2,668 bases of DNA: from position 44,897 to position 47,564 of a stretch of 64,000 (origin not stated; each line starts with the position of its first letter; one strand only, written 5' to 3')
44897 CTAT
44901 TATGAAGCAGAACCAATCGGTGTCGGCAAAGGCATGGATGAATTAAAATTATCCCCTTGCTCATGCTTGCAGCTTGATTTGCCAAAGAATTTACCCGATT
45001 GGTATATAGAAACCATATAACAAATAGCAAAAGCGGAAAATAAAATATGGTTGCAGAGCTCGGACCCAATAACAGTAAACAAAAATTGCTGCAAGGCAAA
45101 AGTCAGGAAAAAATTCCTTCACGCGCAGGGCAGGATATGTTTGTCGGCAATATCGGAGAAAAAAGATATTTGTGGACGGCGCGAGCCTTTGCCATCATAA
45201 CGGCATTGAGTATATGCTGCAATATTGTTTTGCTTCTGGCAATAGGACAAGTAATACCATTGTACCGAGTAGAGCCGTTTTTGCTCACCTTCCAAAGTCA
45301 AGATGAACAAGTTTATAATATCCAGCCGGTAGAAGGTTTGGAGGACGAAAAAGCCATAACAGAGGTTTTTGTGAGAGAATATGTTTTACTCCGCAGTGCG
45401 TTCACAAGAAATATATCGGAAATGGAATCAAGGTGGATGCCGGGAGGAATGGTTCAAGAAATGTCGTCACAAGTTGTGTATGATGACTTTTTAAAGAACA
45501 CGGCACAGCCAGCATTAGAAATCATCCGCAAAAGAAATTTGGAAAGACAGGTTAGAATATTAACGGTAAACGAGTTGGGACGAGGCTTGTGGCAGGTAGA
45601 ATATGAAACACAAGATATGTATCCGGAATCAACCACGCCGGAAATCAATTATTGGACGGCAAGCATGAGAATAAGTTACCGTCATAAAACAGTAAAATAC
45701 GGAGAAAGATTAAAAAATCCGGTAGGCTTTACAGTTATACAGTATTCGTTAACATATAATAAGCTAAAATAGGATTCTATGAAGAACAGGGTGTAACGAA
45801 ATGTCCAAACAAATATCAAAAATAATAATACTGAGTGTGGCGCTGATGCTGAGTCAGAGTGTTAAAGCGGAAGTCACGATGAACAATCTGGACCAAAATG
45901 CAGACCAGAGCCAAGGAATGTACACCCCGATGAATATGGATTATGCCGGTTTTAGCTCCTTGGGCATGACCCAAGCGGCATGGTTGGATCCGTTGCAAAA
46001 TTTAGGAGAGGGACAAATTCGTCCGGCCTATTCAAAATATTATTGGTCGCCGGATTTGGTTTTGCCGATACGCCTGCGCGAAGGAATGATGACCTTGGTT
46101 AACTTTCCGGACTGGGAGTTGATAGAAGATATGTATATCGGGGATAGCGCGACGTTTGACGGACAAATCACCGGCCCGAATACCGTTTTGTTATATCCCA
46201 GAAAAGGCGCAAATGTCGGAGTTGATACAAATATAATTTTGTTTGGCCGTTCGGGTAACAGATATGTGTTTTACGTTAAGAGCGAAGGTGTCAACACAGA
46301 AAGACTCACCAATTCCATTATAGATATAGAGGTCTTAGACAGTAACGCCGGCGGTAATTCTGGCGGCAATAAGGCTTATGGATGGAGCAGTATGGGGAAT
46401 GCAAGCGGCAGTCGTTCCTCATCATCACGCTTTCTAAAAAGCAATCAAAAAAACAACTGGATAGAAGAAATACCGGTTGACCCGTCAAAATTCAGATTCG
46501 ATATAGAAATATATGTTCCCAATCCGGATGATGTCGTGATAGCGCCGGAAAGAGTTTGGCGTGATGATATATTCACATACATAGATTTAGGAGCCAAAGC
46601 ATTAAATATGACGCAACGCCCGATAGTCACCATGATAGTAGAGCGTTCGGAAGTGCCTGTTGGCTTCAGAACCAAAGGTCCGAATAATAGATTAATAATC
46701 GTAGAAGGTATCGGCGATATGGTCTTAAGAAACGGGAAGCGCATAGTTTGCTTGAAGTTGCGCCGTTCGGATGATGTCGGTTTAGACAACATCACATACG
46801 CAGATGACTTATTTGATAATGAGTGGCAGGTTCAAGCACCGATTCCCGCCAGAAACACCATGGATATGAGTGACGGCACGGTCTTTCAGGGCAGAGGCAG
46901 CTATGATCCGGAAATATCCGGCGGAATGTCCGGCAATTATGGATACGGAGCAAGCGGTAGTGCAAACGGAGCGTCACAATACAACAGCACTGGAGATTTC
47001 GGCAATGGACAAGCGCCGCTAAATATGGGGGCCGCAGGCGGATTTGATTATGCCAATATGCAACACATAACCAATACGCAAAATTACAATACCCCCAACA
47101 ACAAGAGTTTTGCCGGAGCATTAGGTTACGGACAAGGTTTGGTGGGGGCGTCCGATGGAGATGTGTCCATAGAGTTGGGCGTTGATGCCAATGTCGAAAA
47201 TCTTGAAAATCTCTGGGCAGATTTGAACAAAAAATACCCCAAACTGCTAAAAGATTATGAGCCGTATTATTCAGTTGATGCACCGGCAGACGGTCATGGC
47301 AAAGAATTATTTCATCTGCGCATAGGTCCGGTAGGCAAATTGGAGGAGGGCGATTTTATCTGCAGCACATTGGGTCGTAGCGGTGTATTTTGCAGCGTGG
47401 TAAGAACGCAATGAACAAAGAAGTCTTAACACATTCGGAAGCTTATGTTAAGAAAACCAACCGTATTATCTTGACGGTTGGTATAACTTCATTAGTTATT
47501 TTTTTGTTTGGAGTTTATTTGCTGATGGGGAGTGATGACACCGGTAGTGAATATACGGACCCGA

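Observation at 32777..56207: Single ~23-kb VirB-type T4SS operon combining Rickettsiales-like signatures with novel content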

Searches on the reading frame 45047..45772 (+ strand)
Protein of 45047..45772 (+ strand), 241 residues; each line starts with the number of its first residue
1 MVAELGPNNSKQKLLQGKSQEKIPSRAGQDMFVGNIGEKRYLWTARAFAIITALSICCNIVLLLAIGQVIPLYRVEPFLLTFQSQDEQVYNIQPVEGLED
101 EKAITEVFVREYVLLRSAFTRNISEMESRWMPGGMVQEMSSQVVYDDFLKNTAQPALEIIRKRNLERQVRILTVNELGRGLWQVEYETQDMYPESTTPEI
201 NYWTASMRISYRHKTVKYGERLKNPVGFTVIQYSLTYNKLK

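Call 5: search_protein_families(library=pfam, proteins=[window:45047-45772:+], max_evalue=0.01)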
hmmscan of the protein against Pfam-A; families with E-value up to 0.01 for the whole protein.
window:45047-45772:+ (241 aa): 1 family
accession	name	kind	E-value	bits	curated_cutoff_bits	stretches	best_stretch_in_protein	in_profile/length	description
PF04335.19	VirB8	-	1.5e-21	77.6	23.2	1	45-235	17-210/213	VirB8 protein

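Call 10: search_protein_families(library=ncbifam, proteins=[window:45047-45772:+], max_evalue=0.01)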
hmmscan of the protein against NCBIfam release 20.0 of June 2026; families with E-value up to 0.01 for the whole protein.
window:45047-45772:+ (241 aa): 1 family
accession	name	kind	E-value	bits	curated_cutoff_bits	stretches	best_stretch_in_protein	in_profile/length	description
NF010439.0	PRK13865.1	equivalog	7.5e-11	42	188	1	45-234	37-223/237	type IV secretion system protein VirB8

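Call 23: search_solved_structures(query=window:45047-45772:+, max_evalue=10)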
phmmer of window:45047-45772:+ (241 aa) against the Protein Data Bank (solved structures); distinct sequences matched with E-value up to 10: 26.
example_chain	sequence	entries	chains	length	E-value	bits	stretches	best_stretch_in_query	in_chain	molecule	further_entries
4mei_A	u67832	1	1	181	9.4e-08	35.1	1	70-234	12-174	VirB8 protein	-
4kz1_A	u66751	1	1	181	2.5e-07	33.7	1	70-234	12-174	VirB8 protein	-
4lso_A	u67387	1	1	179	2.6e-07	33.7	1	69-234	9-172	Type IV secretion system protein virB8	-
7o41_D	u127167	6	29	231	0.00053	22.8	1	103-234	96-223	TrwG protein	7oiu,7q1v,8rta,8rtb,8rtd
4aky_A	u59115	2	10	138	0.0056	19.5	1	109-234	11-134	TYPE IV SECRETION SYSTEM PROTEIN VIRB8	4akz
2bhm_A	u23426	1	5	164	0.0061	19.4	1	107-234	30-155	TYPE IV SECRETION SYSTEM PROTEIN VIRB8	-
5jbs_A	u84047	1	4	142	0.0072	19.1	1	111-234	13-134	Type IV secretion system protein virB8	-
4nhf_A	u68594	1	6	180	0.025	17.4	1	153-233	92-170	TrwG protein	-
4jf8_A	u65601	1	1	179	0.038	16.8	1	135-234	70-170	TrwG component of type IV secretion system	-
6hgf_A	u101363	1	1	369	0.13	15.1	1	106-238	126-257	Alpha-1-antichymotrypsin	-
6hgd_A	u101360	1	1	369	0.13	15.1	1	106-238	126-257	Alpha-1-antichymotrypsin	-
6hgm_A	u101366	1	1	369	0.13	15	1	106-238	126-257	Alpha-1-antichymotrypsin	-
6hgg_A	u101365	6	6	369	0.13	15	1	106-238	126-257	Alpha-1-antichymotrypsin | alpha1-Antichymotrypsin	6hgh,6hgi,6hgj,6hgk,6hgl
6hge_A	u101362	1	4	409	0.15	14.9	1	106-238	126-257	Alpha-1-antichymotrypsin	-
4ij5_A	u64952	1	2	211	0.23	14.3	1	136-195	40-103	Phosphoserine phosphatase 1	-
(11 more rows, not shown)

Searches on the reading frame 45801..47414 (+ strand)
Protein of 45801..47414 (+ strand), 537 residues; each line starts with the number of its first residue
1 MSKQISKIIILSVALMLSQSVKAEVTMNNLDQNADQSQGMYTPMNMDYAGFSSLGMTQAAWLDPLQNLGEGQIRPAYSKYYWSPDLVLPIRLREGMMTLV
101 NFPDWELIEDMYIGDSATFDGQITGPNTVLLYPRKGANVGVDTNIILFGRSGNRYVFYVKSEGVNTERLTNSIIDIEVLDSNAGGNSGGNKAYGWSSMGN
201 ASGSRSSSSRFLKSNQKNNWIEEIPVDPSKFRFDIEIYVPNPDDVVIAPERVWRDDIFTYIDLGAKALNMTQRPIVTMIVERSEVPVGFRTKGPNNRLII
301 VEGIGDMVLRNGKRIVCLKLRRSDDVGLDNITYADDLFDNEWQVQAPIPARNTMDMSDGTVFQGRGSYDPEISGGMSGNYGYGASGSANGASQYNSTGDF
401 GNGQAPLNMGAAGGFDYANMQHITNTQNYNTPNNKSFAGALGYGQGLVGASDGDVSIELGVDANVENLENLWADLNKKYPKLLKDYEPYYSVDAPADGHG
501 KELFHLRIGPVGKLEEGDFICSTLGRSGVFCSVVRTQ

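Call 5: search_protein_families(library=pfam, proteins=[window:45801-47414:+], max_evalue=0.01)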
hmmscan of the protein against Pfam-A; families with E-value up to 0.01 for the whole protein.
window:45801-47414:+ (537 aa): 1 family
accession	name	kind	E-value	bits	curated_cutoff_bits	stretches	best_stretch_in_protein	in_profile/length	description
PF03524.21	CagX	-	5.7e-12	46.3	34.2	1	78-318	4-195/198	Conjugal transfer protein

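Call 10: search_protein_families(library=ncbifam, proteins=[window:45801-47414:+], max_evalue=0.01)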
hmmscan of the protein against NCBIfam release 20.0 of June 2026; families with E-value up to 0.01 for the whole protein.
window:45801-47414:+ (537 aa): 1 family
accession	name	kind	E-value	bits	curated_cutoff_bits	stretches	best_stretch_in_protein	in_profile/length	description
TIGR02781.1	VirB9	equivalog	1.2e-07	31.6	217.7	1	82-318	35-243/248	P-type conjugative transfer protein VirB9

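Call 74: search_solved_structures(query=window:45801-47414:+, max_evalue=0.01)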
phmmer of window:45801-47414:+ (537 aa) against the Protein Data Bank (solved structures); distinct sequences matched with E-value up to 0.01: 2.
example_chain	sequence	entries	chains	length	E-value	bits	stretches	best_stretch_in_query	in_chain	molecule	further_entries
8p1s_A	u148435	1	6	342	0.0037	18.9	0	51-124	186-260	Bifidobacterium asteroides alpha-L-fucosidase (TT1819)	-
6gyb_b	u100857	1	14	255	0.0084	17.7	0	77-169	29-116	VirB9 protein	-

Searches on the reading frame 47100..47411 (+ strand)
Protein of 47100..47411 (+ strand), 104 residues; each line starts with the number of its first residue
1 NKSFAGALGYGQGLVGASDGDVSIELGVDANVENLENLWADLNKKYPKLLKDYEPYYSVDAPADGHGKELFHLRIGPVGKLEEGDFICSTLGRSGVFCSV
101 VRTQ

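Call 62: search_protein_families(library=pfam, proteins=[window:47100-47411:+], max_evalue=1)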
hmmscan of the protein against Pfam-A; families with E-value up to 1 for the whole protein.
window:47100-47411:+ (104 aa): 1 family
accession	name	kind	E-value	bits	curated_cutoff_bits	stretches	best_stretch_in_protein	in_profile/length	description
PF05036.18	SPOR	-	0.00081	20.1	21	1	23-102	6-76/76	SPOR domain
